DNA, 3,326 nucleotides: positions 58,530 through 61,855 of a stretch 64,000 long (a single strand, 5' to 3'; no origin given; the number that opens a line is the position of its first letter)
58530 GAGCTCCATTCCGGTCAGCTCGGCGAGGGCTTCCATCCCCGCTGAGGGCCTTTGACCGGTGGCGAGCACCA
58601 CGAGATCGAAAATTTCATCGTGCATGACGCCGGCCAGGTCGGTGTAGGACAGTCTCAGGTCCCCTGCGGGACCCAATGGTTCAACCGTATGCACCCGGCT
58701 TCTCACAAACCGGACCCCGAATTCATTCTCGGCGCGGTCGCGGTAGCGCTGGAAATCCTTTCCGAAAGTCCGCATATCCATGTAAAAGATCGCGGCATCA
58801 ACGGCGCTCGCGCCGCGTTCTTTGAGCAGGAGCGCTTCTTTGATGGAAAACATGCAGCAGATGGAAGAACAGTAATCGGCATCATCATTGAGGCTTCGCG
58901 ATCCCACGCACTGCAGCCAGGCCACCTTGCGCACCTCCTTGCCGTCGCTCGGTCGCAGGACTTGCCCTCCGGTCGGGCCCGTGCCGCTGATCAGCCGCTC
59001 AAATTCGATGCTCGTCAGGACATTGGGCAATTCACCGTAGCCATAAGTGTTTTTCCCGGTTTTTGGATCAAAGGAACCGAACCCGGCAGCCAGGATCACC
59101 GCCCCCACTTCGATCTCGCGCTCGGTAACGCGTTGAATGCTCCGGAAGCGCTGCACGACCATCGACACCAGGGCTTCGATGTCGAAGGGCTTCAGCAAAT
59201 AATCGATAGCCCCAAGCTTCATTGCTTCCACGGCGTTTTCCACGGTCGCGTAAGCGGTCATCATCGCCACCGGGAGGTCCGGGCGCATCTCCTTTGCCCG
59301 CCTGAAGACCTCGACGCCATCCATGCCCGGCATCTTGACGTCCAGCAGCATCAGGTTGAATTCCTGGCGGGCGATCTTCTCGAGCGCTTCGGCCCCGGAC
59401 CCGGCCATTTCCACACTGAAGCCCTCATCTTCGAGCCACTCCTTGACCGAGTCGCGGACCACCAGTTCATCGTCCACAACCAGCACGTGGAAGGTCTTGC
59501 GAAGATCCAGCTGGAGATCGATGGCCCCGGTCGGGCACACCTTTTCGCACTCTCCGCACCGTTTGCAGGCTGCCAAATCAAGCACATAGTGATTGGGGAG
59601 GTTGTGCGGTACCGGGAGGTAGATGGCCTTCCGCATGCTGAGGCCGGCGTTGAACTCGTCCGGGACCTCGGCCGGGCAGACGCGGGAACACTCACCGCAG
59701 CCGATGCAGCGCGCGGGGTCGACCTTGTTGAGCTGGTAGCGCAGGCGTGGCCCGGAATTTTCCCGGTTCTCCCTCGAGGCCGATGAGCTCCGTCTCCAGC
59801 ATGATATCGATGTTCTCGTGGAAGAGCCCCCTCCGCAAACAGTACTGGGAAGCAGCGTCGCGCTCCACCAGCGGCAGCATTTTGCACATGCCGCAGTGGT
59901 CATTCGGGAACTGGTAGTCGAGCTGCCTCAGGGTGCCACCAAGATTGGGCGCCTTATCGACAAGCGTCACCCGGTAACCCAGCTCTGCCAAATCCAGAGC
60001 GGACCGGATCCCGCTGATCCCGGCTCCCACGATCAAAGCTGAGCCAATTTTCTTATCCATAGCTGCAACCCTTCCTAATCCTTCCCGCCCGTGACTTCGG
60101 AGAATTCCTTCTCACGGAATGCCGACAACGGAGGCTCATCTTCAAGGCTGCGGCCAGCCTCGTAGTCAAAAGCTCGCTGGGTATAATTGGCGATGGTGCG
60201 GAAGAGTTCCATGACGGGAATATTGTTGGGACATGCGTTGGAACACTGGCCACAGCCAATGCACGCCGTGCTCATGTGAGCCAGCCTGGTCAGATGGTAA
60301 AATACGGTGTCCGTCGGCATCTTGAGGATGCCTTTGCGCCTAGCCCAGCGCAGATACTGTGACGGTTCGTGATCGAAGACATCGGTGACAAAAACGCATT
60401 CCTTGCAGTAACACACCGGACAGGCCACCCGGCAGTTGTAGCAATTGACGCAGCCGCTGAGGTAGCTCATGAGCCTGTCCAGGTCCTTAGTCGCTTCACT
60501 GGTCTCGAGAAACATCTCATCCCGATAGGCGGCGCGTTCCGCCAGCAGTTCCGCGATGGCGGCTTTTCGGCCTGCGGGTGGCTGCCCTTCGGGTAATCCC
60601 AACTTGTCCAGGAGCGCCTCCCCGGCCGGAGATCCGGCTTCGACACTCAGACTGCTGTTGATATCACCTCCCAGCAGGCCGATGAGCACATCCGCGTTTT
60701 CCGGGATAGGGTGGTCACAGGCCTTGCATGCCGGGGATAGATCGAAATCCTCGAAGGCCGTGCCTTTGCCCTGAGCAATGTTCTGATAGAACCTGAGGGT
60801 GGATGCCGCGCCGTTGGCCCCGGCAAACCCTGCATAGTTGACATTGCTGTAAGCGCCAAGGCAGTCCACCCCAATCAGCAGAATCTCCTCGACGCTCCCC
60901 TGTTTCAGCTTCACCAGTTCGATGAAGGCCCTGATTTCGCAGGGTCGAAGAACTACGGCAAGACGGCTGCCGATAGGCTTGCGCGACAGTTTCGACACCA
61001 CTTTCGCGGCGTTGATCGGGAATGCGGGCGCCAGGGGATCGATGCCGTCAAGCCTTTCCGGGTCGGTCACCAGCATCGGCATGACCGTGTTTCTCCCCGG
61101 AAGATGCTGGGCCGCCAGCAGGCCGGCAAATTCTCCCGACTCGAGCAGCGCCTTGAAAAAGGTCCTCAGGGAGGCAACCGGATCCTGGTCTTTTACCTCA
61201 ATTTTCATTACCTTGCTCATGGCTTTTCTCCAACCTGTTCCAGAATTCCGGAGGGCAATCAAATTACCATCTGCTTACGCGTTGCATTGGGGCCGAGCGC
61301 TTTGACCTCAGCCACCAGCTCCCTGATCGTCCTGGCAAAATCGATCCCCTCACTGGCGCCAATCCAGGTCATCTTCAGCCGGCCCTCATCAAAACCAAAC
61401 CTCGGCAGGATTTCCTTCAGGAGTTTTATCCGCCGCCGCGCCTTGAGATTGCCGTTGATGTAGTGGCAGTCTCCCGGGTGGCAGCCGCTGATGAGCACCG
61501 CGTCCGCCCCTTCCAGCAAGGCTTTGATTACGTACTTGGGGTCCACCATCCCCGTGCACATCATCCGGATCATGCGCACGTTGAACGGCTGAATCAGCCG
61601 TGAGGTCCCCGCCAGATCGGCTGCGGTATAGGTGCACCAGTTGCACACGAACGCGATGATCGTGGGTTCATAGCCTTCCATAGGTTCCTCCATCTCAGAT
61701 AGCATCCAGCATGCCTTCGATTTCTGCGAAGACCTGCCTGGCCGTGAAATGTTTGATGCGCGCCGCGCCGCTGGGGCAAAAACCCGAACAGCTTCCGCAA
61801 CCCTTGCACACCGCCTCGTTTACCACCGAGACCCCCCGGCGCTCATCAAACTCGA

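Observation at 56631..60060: HdrA-like electron-bifurcating flavoprotein with an intact CheY receiver domain spliced into it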

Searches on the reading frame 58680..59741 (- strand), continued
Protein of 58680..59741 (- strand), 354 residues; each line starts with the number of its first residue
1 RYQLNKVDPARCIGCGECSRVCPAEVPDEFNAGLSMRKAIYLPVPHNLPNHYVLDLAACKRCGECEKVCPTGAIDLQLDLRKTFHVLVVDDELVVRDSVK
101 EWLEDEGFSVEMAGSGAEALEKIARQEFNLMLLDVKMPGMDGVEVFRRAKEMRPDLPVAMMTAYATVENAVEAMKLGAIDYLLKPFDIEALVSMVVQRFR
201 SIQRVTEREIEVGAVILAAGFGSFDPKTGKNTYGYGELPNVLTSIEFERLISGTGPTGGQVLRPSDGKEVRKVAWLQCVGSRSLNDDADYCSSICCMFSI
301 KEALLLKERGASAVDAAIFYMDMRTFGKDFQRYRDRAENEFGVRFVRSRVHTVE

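Call 72: find_encoding_contigs(protein=P0147, flank=8000, max_places=2)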
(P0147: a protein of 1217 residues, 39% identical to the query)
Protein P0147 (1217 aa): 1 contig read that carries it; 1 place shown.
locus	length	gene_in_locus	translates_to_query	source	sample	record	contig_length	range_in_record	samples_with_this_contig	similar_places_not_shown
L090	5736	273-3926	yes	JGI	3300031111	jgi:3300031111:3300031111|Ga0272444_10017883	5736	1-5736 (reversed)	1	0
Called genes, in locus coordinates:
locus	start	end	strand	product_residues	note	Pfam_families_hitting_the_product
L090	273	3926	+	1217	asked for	PF00072:Response_reg, PF00072:Response_reg, PF12831:FAD_oxidored, PF12838:Fer4_7, PF13237:Fer4_10, PF13237:Fer4_10, PF14697:Fer4_21, PF12838:Fer4_7, +19 more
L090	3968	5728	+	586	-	PF00072:Response_reg, PF00989:PAS, PF13426:PAS_9 (faint), PF00512:HisKA, PF02518:HATPase_c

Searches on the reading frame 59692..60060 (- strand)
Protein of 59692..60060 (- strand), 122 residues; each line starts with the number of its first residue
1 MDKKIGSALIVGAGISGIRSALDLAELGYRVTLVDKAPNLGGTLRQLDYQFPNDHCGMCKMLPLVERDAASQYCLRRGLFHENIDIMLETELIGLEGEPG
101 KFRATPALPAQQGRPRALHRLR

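Call 4: search_protein_families(library=pfam, proteins=[window:59692-60060:-], max_evalue=0.01)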
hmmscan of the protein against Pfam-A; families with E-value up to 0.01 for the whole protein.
window:59692-60060:- (122 aa): 10 families
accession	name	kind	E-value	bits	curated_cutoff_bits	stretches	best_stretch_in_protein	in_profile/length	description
PF13450.12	NAD_binding_8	-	5.9e-08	33.3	21.9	1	10-46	1-37/68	NAD(P)-binding Rossmann-like domain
PF01266.30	DAO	-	1.7e-07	31.6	27.9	1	9-43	3-38/353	FAD dependent oxidoreductase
PF00070.33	Pyr_redox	-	5.8e-07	30.4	22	1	8-41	2-35/82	Pyridine nucleotide-disulphide oxidoreductase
PF00890.30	FAD_binding_2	-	1.1e-06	28.5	20.4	1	8-44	2-38/414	FAD binding domain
PF12831.13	FAD_oxidored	-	5.1e-06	26.5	27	1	9-44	3-38/416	FAD dependent oxidoreductase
PF07992.20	Pyr_redox_2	-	2.1e-05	24.5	26.1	1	9-102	4-85/291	Pyridine nucleotide-disulphide oxidoreductase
PF03486.20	HI0933_like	-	0.0019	18.1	50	1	8-42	3-37/244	HI0933-like protein Rossmann domain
PF01134.28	GIDA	-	0.0024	17.4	22.1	1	9-37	3-29/391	Glucose inhibited division protein A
PF01494.25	FAD_binding_3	-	0.0027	17.4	22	1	8-38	4-34/349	FAD binding domain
PF01262.27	AlaDh_PNT_C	-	0.0039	17.1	23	1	6-53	29-73/214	Alanine dehydrogenase/PNT, C-terminal domain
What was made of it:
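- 59746..60060 (-): Module 1, first part of the FAD (thioredoxin-reductase-like) domain, aa 1-105. Contains GxGxxG and C56/C59, which align with HdrA Cys194/Cys197. Pfam NAD_binding_8 / Pyr_redox (call 4).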

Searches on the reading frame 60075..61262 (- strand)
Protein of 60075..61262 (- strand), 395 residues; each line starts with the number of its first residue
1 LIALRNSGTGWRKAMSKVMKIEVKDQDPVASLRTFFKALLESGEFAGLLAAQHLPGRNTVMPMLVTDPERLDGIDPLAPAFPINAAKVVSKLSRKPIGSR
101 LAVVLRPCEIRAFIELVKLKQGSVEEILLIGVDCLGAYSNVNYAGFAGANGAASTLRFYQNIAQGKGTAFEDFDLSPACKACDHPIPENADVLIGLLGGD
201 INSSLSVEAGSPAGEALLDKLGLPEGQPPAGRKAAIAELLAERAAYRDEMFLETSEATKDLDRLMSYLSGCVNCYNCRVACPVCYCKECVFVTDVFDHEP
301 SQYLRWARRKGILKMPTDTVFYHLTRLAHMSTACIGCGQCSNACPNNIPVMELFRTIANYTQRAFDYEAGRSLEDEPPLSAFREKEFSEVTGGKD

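Call 24: search_protein_families(library=pfam, proteins=[window:60075-61262:-], max_evalue=0.001)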
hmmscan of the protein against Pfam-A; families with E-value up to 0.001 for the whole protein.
window:60075-61262:- (395 aa): 8 families
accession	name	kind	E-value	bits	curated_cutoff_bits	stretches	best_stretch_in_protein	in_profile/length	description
PF04432.18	FrhB_FdhB_C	-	7.5e-07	29.6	23.3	1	99-220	2-135/150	Coenzyme F420 hydrogenase/dehydrogenase, beta subunit C terminus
PF13183.11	Fer4_8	-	8.6e-07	29.8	27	1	268-348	2-68/68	4Fe-4S dicluster domain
PF13534.11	Fer4_17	-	1.7e-06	28.9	22.2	1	285-348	7-60/61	4Fe-4S dicluster domain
PF13187.11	Fer4_9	-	7e-06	26.4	27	2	271-347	2-50/52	4Fe-4S dicluster domain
PF00037.32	Fer4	-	3.4e-05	23.9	21.1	1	333-348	7-22/24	4Fe-4S binding domain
PF13237.11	Fer4_10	-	3.7e-05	24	25.5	1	331-357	6-22/53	4Fe-4S dicluster domain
PF12797.12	Fer4_2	-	0.00046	20.4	24.5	0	332-345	8-21/22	4Fe-4S binding domain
PF12837.12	Fer4_6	-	0.00052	20.3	25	1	329-348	4-23/24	4Fe-4S binding domain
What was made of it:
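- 60075..61262 (-): FrhB/FdhB-like iron-sulfur protein. PF04432 E = 7.5e-7 plus Fer4 (call 24).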

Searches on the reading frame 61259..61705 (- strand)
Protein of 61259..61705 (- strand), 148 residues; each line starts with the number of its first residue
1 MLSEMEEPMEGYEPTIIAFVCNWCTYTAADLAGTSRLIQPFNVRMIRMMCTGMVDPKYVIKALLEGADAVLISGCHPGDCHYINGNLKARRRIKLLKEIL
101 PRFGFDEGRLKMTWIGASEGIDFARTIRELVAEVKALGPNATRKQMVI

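Call 24: search_protein_families(library=pfam, proteins=[window:61259-61705:-], max_evalue=0.001)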
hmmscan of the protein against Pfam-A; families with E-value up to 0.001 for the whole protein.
window:61259-61705:- (148 aa): 1 family
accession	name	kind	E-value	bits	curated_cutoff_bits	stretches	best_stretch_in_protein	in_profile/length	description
PF02662.21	FlpD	-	1.3e-49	167.7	22.3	1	16-138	1-123/123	Methyl-viologen-reducing hydrogenase, delta subunit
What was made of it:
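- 61259..61705 (-): mvhD (FlpD). PF02662 E = 1e-49 (call 24).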
